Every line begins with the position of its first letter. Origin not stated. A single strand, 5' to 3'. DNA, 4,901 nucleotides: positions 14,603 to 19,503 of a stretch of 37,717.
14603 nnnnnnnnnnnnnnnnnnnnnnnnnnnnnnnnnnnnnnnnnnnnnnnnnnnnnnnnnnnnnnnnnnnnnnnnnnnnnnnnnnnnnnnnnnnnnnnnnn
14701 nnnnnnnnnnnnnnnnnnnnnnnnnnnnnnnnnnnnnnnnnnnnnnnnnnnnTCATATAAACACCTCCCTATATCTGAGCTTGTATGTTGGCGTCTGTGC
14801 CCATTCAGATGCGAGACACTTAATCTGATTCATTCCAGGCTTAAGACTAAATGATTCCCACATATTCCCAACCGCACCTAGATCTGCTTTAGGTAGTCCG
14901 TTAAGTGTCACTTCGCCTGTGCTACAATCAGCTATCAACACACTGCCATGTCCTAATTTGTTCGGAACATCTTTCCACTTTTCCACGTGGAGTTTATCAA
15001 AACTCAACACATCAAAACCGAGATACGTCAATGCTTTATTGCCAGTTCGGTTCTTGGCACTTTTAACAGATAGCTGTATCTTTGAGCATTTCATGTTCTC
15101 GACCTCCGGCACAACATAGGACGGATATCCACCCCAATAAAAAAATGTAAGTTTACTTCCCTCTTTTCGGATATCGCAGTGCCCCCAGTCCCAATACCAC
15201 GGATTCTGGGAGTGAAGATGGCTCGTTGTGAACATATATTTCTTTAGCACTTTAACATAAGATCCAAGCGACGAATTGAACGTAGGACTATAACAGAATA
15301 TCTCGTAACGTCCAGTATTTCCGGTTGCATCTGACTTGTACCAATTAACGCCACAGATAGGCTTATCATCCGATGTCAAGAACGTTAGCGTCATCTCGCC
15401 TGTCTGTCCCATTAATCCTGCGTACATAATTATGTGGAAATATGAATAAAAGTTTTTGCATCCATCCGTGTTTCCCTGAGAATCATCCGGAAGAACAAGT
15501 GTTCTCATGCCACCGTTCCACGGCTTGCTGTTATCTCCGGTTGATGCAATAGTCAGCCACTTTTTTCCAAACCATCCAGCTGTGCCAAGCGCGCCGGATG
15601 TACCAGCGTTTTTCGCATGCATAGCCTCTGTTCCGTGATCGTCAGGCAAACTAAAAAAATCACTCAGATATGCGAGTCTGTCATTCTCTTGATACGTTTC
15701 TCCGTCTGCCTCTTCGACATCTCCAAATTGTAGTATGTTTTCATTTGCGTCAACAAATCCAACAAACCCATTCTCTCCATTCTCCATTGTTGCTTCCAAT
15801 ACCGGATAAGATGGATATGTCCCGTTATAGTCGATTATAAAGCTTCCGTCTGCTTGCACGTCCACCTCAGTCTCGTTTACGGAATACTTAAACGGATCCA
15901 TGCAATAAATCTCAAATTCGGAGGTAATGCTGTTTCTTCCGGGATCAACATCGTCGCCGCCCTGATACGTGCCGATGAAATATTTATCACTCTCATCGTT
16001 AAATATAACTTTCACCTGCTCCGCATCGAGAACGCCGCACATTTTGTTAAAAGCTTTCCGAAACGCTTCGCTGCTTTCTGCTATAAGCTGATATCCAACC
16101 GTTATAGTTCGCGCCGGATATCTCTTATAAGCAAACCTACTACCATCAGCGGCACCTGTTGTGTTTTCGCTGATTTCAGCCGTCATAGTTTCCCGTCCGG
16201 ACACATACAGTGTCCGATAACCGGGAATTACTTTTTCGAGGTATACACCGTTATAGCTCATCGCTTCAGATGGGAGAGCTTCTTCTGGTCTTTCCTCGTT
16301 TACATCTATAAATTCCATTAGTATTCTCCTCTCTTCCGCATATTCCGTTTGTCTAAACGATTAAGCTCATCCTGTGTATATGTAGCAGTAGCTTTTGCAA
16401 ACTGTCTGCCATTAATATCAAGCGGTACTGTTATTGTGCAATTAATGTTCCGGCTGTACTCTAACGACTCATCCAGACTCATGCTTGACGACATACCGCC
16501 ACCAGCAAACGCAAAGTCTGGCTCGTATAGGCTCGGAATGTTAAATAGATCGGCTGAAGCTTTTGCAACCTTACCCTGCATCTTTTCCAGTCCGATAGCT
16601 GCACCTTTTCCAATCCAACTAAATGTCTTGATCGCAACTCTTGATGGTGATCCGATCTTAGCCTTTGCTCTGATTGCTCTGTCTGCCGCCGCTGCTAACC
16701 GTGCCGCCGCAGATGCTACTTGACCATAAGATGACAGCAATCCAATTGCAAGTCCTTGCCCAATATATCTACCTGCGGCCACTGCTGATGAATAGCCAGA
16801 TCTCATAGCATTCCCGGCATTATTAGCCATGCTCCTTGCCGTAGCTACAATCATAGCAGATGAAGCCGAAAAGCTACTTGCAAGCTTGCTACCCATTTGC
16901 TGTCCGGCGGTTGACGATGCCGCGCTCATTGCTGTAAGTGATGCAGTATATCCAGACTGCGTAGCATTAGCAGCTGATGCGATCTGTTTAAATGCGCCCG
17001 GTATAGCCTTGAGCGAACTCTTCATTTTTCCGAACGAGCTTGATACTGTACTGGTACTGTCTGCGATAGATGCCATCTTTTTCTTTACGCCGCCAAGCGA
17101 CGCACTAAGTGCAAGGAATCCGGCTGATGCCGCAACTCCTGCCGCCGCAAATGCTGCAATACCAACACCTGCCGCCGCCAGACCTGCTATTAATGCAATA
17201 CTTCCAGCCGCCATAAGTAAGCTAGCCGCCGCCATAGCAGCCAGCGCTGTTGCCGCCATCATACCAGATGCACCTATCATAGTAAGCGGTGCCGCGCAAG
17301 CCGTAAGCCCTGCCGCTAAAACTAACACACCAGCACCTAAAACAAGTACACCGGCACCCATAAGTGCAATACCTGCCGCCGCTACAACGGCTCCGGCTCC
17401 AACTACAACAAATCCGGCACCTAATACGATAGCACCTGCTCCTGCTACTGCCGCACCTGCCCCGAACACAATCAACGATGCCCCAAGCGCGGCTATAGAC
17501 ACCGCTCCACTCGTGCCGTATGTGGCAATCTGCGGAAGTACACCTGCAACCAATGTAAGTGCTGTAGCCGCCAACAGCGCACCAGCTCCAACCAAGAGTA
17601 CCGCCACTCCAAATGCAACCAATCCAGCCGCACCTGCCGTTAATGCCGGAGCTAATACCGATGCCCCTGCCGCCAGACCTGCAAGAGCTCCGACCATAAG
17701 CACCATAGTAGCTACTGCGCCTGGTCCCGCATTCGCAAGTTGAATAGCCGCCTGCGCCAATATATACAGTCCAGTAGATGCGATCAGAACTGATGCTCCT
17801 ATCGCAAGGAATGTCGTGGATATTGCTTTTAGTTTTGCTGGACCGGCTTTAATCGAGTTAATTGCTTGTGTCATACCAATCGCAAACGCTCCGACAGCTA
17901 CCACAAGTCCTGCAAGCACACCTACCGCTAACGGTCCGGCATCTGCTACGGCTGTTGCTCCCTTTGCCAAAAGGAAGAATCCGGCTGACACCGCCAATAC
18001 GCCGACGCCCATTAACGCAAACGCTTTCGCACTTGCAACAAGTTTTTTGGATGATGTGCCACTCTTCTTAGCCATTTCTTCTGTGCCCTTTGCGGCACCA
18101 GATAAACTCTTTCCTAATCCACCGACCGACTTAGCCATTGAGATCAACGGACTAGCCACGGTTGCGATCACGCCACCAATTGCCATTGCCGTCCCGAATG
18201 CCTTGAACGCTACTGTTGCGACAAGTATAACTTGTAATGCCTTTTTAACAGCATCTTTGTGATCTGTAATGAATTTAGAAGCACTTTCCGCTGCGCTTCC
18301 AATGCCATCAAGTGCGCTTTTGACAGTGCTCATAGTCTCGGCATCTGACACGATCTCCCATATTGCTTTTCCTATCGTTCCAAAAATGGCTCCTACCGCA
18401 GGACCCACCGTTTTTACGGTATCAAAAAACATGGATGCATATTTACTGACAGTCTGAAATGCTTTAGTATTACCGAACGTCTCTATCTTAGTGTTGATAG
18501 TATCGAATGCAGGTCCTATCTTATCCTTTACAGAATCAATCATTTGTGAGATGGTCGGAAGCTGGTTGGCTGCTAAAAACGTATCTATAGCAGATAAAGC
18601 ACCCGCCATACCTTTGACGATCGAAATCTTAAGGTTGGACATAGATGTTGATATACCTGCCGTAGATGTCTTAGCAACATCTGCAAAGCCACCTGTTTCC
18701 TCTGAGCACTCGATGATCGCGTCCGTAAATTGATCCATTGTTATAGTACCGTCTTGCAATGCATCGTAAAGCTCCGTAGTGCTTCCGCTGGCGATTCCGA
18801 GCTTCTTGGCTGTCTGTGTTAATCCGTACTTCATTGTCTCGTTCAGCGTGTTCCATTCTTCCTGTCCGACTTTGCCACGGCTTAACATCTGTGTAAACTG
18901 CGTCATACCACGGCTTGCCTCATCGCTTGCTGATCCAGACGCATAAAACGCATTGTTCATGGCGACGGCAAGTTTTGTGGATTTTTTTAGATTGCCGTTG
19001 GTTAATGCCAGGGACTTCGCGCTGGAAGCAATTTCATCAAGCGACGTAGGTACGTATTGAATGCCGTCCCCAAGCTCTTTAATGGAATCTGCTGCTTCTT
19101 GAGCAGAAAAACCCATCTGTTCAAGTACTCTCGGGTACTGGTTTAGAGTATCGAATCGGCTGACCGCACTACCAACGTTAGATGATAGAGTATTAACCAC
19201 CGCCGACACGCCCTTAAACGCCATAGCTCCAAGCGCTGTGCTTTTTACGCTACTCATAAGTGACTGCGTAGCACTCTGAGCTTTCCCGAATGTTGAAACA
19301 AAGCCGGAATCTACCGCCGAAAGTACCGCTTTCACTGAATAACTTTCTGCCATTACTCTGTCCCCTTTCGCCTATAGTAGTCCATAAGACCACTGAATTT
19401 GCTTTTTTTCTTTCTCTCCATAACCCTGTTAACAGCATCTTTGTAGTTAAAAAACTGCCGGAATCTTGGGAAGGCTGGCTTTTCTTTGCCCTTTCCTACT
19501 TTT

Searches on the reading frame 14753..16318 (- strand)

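Call 7: search_protein_families(library=phrogs, proteins=[window:14753-16318:-], max_evalue=0.001)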
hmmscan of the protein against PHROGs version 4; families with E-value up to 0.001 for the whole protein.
window:14753-16318:- (521 aa): 4 families
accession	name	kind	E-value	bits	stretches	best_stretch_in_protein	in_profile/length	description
phrog_202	-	tail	9.5e-97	326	1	2-519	3-521/523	distal tail protein Dit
phrog_5163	-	tail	1.1e-35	124.1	1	2-150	4-153/309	minor tail protein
phrog_33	-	tail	5.7e-26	92.7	1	2-179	18-201/651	distal tail protein Dit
phrog_5577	-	tail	9.3e-05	23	0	455-519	233-293/295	minor tail protein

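Call 8: search_protein_families(library=pfam, proteins=[window:14753-16318:-], max_evalue=0.01)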
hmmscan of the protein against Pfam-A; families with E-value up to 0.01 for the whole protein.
window:14753-16318:- (521 aa): 2 families
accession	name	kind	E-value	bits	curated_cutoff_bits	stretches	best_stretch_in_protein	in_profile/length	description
PF05709.17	Sipho_tail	-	7.7e-14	52.4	24.2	1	27-137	8-114/118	Phage tail protein RIFT-related domain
PF22768.1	SPP1_Dit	-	7e-07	29.8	25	1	451-518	34-95/97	Siphovirus-type tail component, C-terminal domain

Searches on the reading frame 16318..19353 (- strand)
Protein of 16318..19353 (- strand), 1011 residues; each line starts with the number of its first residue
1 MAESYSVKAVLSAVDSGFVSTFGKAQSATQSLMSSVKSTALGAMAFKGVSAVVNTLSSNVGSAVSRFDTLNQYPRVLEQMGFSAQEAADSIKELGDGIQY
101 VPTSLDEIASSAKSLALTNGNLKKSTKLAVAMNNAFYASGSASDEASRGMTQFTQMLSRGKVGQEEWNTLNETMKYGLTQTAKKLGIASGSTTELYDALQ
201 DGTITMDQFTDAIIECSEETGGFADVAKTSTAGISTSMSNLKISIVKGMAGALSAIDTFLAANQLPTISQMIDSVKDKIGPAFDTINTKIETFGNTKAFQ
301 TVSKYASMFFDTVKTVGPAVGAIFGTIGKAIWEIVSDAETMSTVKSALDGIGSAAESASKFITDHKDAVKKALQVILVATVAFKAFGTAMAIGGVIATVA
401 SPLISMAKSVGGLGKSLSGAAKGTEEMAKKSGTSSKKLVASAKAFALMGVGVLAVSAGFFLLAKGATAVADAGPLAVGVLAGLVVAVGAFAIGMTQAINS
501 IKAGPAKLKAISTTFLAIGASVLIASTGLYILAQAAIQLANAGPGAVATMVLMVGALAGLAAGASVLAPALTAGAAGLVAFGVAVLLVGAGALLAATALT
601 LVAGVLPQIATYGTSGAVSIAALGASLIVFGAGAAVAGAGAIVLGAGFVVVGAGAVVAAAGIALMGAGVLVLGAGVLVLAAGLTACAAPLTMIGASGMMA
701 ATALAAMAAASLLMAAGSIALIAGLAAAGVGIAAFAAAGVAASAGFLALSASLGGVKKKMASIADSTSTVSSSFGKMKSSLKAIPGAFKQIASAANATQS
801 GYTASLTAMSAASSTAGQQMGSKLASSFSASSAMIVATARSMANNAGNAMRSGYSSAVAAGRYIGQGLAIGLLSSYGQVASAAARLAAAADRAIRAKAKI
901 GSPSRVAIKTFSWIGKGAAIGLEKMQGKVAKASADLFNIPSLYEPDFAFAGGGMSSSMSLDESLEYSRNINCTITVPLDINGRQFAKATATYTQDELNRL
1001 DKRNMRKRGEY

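Call 7: search_protein_families(library=phrogs, proteins=[window:16318-19353:-], max_evalue=0.001)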
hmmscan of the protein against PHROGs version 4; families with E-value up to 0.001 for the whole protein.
window:16318-19353:- (1011 aa): 13 families
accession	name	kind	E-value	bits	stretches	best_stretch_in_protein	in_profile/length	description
phrog_1686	-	tail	1.1e-104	352.5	2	20-505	85-511/1224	tail length tape measure protein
phrog_1204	-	tail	2.4e-86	291.8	2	1-621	126-824/1483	tail protein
phrog_7972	-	unknown function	1.9e-52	180.1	1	3-677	2-627/687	-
phrog_35723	-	unknown function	4.9e-30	105.1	1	28-340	184-490/1720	-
phrog_5493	-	tail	1.3e-14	54.5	1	787-938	876-1025/1102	tail length tape measure protein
phrog_58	-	tail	1.8e-14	54.1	1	23-402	299-628/1544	tail length tape measure protein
phrog_7740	-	tail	2.6e-14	52.5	1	21-400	49-418/2151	tail length tape measure protein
phrog_28752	-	unknown function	1.1e-13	51.6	1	761-938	401-591/671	-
phrog_167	-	tail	4.5e-10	38.9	1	21-565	319-721/1555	tail length tape measure protein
phrog_4372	-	tail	8.5e-10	37.7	2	122-280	171-329/1681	tail length tape measure protein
phrog_8010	-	tail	5e-06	25.6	1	33-400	247-604/1543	tail length tape measure protein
phrog_2335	-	tail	1.9e-05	23.8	1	108-502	542-841/1536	tail length tape measure protein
phrog_5218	-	unknown function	3e-05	23.3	1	786-936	1270-1424/1599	-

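Call 8: search_protein_families(library=pfam, proteins=[window:16318-19353:-], max_evalue=0.01)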
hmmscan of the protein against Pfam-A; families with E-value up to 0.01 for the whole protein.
window:16318-19353:- (1011 aa): 2 families
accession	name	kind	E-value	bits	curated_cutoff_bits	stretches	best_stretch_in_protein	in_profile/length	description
PF20155.4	TMP_3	-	9.1e-32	110.8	41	1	62-248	2-186/192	Tape measure protein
PF24164.1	TMP_N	-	0.0046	17.8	27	0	407-440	22-55/82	Tape measure protein N-terminal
